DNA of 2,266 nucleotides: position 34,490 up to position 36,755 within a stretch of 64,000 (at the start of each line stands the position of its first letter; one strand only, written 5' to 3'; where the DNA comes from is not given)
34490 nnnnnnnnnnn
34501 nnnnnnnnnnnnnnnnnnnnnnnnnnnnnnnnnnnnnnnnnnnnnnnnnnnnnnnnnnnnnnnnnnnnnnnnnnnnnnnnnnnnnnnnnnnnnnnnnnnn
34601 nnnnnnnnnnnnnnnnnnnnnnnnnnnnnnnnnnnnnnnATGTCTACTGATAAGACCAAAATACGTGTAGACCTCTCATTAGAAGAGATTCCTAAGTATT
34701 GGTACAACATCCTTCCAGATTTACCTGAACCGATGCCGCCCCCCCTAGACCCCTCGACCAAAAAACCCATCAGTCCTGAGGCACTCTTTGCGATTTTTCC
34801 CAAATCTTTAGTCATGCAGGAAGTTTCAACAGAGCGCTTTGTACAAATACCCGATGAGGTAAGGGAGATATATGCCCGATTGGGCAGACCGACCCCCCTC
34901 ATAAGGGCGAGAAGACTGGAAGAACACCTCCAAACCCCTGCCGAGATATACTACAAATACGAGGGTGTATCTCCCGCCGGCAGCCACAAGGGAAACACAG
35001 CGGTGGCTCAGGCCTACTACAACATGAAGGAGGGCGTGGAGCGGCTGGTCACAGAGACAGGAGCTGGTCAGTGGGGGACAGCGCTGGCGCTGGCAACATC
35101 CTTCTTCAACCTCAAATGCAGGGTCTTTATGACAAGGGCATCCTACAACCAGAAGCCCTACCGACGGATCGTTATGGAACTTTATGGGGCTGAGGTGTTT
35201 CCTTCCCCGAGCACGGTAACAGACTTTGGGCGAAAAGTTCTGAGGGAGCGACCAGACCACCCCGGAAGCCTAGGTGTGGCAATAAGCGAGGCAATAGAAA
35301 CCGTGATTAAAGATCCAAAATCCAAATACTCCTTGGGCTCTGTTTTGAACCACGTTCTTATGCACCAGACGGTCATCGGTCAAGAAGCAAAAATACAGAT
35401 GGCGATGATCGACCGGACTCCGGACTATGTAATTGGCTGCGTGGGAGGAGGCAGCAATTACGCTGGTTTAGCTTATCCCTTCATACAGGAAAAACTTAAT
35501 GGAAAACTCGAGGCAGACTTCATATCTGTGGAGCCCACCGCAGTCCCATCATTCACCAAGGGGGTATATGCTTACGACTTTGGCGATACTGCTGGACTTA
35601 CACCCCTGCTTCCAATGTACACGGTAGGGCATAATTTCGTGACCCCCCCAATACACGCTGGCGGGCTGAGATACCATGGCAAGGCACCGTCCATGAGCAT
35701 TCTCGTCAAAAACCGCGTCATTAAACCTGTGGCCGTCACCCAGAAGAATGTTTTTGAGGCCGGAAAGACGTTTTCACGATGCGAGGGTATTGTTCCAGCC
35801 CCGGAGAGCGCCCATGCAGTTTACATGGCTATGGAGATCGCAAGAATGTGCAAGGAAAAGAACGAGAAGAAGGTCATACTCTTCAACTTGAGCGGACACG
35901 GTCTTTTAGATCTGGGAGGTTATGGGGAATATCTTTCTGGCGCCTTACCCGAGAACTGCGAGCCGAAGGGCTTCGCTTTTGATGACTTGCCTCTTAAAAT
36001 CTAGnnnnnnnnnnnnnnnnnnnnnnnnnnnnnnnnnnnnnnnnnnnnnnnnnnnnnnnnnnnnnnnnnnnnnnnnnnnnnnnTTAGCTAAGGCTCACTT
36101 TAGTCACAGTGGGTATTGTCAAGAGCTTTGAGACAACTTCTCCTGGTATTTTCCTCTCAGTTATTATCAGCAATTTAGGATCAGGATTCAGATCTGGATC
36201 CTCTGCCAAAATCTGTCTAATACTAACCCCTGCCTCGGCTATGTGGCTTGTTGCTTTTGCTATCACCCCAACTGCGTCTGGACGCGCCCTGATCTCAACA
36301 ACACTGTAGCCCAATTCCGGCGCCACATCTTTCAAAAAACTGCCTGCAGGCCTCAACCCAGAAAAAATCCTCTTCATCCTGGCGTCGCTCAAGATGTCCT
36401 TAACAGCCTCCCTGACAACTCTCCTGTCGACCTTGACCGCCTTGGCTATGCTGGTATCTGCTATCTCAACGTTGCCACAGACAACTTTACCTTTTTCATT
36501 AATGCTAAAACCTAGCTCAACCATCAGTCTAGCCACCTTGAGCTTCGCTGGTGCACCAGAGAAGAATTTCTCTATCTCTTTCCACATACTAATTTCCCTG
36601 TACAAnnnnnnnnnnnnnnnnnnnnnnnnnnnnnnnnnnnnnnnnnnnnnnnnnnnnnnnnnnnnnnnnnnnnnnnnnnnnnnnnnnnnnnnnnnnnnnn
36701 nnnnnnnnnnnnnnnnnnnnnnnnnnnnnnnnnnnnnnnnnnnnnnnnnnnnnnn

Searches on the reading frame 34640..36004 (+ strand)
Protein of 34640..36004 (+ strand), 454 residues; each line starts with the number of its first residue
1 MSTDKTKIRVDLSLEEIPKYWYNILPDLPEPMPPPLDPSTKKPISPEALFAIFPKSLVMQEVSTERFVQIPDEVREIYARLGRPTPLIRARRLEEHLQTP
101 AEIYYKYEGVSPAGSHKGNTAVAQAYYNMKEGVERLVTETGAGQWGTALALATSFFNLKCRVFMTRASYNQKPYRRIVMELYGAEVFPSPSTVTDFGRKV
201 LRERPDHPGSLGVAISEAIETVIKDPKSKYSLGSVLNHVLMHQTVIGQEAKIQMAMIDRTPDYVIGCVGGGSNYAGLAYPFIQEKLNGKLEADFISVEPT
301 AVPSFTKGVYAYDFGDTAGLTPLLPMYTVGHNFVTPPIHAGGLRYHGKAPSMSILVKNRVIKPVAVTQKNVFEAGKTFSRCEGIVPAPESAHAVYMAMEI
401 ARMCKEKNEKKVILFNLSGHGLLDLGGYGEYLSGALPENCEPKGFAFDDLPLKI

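Call 48: search_protein_families(library=pfam, proteins=[window:34640-36004:+], max_evalue=0.00001)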
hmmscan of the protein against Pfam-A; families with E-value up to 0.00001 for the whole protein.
window:34640-36004:+ (454 aa): 1 family
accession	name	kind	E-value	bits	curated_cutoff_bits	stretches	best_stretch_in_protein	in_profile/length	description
PF00291.31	PALP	-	5.2e-38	131.5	35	1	81-419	4-295/295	Pyridoxal-phosphate dependent enzyme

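Call 50: search_protein_families(library=ncbifam, proteins=[window:34640-36004:+], max_evalue=0.00001)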
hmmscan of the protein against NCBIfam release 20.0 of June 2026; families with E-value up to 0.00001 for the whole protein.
window:34640-36004:+ (454 aa): 19 families
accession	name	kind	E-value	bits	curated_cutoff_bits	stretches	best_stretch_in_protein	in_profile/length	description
NF009057.0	PRK12391.1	equivalog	1.3e-213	709.5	366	1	7-438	3-432/441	TrpB-like pyridoxal phosphate-dependent enzyme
TIGR01415.1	trpB_rel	hypoth_equivalog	1.3e-207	689.5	518.85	1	17-433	1-417/419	TrpB-like pyridoxal phosphate-dependent enzyme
NF010376.0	PRK13803.1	equivalog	1.4e-49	169.4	819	1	75-432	253-595/600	bifunctional phosphoribosylanthranilate isomerase/tryptophan synthase subunit beta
TIGR00263.1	trpB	equivalog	3.3e-49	168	392.45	1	76-425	44-378/385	tryptophan synthase subunit beta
NF010375.0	PRK13802.1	equivalog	1.5e-32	112.6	1386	1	81-432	323-673/695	bifunctional indole-3-glycerol phosphate synthase/tryptophan synthase subunit beta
NF004996.0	PRK06381.1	equivalog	1e-15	57.6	266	1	84-188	15-114/319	threonine synthase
NF006050.0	PRK08197.1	equivalog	1.4e-12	47.1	303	1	73-203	68-194/406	threonine synthase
NF008735.0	PRK11761.1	equivalog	1.9e-12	47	413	1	81-188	10-114/296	cysteine synthase CysM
TIGR01136.1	cysKM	subfamily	8.9e-10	38.4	344.15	1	85-187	8-107/299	cysteine synthase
TIGR01139.1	cysK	equivalog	5.5e-09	35.7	350.95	1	85-414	8-284/298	cysteine synthase A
NF006390.0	PRK08639.1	equivalog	6.2e-09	35.3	421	0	80-175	21-114/418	threonine ammonia-lyase IlvA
TIGR01138.1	cysM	equivalog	7.5e-09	35.5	394.2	1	85-187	9-109/290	cysteine synthase B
TIGR02079.1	THD1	equivalog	3.6e-08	32.6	440.55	0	75-174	7-104/410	threonine ammonia-lyase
NF005292.0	PRK06815.1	equivalog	1.6e-07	30.7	371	1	83-186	20-118/320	threonine/serine dehydratase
NF006094.0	PRK08246.1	subfamily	3.6e-07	29.9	331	0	74-193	13-124/310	serine/threonine dehydratase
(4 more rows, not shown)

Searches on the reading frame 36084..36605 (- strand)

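Call 48: search_protein_families(library=pfam, proteins=[window:36084-36605:-], max_evalue=0.00001)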
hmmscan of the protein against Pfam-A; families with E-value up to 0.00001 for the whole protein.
window:36084-36605:- (173 aa): 0 families

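Call 50: search_protein_families(library=ncbifam, proteins=[window:36084-36605:-], max_evalue=0.00001)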
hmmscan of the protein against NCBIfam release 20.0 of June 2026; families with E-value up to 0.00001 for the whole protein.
window:36084-36605:- (173 aa): 1 family
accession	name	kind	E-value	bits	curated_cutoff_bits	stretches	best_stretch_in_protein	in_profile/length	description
NF053754.1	TrpY_fam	subfamily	7.3e-59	198.5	180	1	8-170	1-163/163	TrpY family transcription regulator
